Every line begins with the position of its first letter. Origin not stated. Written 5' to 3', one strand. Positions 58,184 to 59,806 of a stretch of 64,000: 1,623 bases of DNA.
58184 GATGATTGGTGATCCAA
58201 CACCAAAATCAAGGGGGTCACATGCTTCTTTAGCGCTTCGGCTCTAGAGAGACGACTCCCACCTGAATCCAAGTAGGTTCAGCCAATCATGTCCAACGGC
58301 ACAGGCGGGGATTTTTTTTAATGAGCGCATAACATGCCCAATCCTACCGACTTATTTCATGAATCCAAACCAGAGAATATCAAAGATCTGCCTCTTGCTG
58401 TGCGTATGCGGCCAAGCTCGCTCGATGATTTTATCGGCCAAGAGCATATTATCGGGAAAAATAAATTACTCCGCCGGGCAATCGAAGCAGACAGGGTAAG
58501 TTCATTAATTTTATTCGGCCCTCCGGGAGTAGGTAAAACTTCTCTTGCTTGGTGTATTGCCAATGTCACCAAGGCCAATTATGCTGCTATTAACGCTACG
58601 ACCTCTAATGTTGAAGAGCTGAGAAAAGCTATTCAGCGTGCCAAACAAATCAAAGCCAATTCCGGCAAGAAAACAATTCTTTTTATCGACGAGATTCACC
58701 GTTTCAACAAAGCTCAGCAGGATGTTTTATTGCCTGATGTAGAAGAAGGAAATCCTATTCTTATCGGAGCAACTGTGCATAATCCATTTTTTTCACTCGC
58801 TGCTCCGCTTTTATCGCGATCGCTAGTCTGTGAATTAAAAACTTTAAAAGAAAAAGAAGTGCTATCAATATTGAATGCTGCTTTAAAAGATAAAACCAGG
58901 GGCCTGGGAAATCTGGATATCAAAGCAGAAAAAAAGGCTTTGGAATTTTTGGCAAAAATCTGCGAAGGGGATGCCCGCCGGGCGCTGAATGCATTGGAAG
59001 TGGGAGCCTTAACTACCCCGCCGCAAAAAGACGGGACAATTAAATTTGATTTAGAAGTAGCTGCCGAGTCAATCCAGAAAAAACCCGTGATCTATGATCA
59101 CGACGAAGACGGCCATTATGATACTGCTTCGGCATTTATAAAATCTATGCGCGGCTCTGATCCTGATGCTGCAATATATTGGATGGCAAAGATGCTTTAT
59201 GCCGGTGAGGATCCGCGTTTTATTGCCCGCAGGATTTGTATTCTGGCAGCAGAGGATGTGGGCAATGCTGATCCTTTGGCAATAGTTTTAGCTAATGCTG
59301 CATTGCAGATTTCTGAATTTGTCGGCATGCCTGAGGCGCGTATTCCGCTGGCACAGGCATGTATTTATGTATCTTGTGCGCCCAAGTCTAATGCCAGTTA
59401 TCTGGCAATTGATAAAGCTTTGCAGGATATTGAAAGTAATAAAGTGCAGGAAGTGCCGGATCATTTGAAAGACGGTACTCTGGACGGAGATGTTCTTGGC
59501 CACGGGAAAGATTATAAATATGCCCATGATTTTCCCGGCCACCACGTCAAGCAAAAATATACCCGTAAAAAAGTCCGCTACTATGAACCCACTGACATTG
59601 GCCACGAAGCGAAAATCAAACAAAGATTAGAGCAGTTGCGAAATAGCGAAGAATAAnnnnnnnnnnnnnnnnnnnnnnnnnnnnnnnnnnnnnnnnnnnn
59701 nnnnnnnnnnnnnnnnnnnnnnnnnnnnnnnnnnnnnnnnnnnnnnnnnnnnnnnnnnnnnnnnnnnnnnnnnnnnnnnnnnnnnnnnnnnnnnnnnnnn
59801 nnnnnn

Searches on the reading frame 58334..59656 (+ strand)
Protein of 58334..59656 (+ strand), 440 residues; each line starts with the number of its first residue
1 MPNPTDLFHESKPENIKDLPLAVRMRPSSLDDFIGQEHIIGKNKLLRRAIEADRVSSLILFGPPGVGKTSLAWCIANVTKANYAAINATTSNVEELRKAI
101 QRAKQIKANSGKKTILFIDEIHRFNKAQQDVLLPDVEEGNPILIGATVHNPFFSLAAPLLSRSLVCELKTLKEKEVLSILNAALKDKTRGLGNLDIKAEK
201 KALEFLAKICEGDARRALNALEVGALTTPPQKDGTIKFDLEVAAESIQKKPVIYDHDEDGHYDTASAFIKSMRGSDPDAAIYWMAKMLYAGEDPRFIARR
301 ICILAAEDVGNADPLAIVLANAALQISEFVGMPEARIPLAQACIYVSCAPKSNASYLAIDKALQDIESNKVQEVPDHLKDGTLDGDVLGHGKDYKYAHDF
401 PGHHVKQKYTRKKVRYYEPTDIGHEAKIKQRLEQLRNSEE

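Call 7: search_protein_families(library=ncbifam, proteins=[window:58334-59656:+])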
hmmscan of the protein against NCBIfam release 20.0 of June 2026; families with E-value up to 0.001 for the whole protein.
window:58334-59656:+ (440 aa): 74 families (the best 25 are shown)
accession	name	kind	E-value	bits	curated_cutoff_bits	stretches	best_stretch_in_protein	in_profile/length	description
NF009881.0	PRK13341.1-2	equivalog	1.9e-164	548.4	651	1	6-437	2-436/736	AAA family ATPase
NF009883.0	PRK13341.1-4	equivalog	4.8e-146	487.6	668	1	6-436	5-438/729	AAA family ATPase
NF009882.0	PRK13341.1-3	equivalog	8e-124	414.3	1197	1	18-436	17-437/734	AAA family ATPase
NF009880.0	PRK13341.1-1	equivalog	3.3e-91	306.5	891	1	16-435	3-405/599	AAA family ATPase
NF011289.0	PRK14700.1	equivalog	2.9e-56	190.8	570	1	133-437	1-296/300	recombination factor protein RarA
NF003229.0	PRK04195.1-5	equivalog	4.2e-19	68.5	280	1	17-227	3-214/413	replication factor C large subunit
NF000868.0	PRK00080.1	equivalog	1.8e-18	66.5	282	1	22-138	16-128/330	Holliday junction branch migration DNA helicase RuvB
TIGR02397.1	dnaX_nterm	equivalog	1.6e-17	63.8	250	2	21-78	4-59/355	DNA polymerase III subunit gamma/tau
NF001679.0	PRK00440.1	equivalog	3.1e-17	62.6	303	1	24-228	11-212/322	replication factor C small subunit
TIGR00635.1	ruvB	equivalog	1e-16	60.9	299.05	1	29-137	2-106/305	Holliday junction branch migration DNA helicase RuvB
NF003230.0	PRK04195.1-6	equivalog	2.6e-14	52.8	441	1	24-229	7-210/494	replication factor C large subunit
NF011524.0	PRK14963.1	equivalog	7.7e-14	51.6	601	2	24-78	7-59/647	DNA polymerase III subunits gamma and tau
NF005171.0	PRK06645.1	equivalog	1.2e-13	50.4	614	1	88-223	107-234/509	DNA polymerase III subunits gamma and tau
NF004046.1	PRK05563.1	equivalog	9.2e-13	47.9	400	2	25-76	9-58/567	DNA polymerase III subunit gamma/tau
NF009067.0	PRK12402.1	equivalog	1.2e-12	47.5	317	1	24-96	8-77/340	replication factor C small subunit 2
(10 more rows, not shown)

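Call 8: find_related_loci(query=window:58334-59656:+, collection=genome_contigs, flank=3000)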
Query window:58334-59656:+ (440 aa) in genome_contigs; peptide patterns used: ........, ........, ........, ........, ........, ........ (x = any residue, [..] = any of these).
600 stretches matched a pattern (row limit reached: there are more); 592 encode a relative of the query (tblastn E <= 1e-3); the best 80 are kept; 80 distinct loci.
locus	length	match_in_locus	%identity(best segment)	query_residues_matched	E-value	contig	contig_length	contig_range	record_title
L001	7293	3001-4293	80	6-436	0e+0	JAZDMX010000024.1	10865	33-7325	MAG: Candidatus Omnitrophota bacterium isolate MEGAHIT-group-0.683 k141_830931, whole genome shotgun sequence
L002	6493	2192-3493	83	3-436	0e+0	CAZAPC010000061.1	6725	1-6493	MAG TPA_asm: uncultured Planctomycetales bacterium isolate SRP098346_co1_103 genome assembly, contig: NODE_16073_length_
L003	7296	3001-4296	81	5-436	0e+0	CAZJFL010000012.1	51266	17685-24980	MAG TPA_asm: uncultured Planctomycetales bacterium isolate SRP178699_co1_171 genome assembly, contig: NODE_580_length_51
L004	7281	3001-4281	80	6-432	0e+0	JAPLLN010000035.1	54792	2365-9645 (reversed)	MAG: Candidatus Omnitrophota bacterium isolate LacPavin_0419_WC70S_MAG_47_9 LacPavin_0419_WC70S_scaffold_842711, whole g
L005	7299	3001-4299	78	6-435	0e+0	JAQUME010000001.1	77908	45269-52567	MAG: Candidatus Omnitrophota bacterium isolate STD1_147 NODE_618_length_77908_cov_11.752832_Sandtown_D1, whole genome sh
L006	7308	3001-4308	78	6-440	0e+0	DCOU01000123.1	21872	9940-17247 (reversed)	MAG TPA_asm: Candidatus Omnitrophica bacterium UBA1562 UBA1562_contig_5177, whole genome shotgun sequence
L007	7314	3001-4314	76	1-437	0e+0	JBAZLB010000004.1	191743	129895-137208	MAG: Candidatus Omnitrophota bacterium isolate SO_2017_LW4_158 scaffold_229_c1_LW137-91_2017, whole genome shotgun seque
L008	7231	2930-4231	77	4-436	0e+0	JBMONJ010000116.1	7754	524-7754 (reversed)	MAG: Candidatus Omnitrophota bacterium isolate Betzabe_MAG073 MAG073_116, whole genome shotgun sequence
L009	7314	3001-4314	76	3-438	0e+0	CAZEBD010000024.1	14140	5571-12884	MAG TPA_asm: uncultured Planctomycetales bacterium isolate SRP192927_co7_238 genome assembly, contig: NODE_8306_length_1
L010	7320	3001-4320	75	1-439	0e+0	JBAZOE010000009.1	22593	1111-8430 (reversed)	MAG: Candidatus Omnitrophota bacterium isolate SO_2017_LW4_87 scaffold_4626_c1_LW137-91_2017, whole genome shotgun seque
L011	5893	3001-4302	76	6-436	0e+0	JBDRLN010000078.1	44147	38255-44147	MAG: Candidatus Omnitrophota bacterium isolate MEGAHIT-group-1.780 k141_7936859, whole genome shotgun sequence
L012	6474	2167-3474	75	6-440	0e+0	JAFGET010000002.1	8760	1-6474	MAG: Candidatus Omnitrophota bacterium isolate Zod_Metabat.1253 k87_115604, whole genome shotgun sequence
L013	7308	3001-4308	72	3-436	0e+0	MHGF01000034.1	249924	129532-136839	MAG: Omnitrophica WOR_2 bacterium GWF2_43_52 gwf2_scaffold_449, whole genome shotgun sequence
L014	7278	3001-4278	74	5-430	0e+0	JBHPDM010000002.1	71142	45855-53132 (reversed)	Candidatus Omnitrophota bacterium isolate SAG AM-311-A19 NODE_2_length_71142_cov_31.261342, whole genome shotgun sequenc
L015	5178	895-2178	75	6-433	0e+0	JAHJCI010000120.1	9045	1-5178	MAG: Candidatus Omnitrophota bacterium isolate Modern_marine.mb.30 Modern_marine.mb.30_k141_1358768, whole genome shotgu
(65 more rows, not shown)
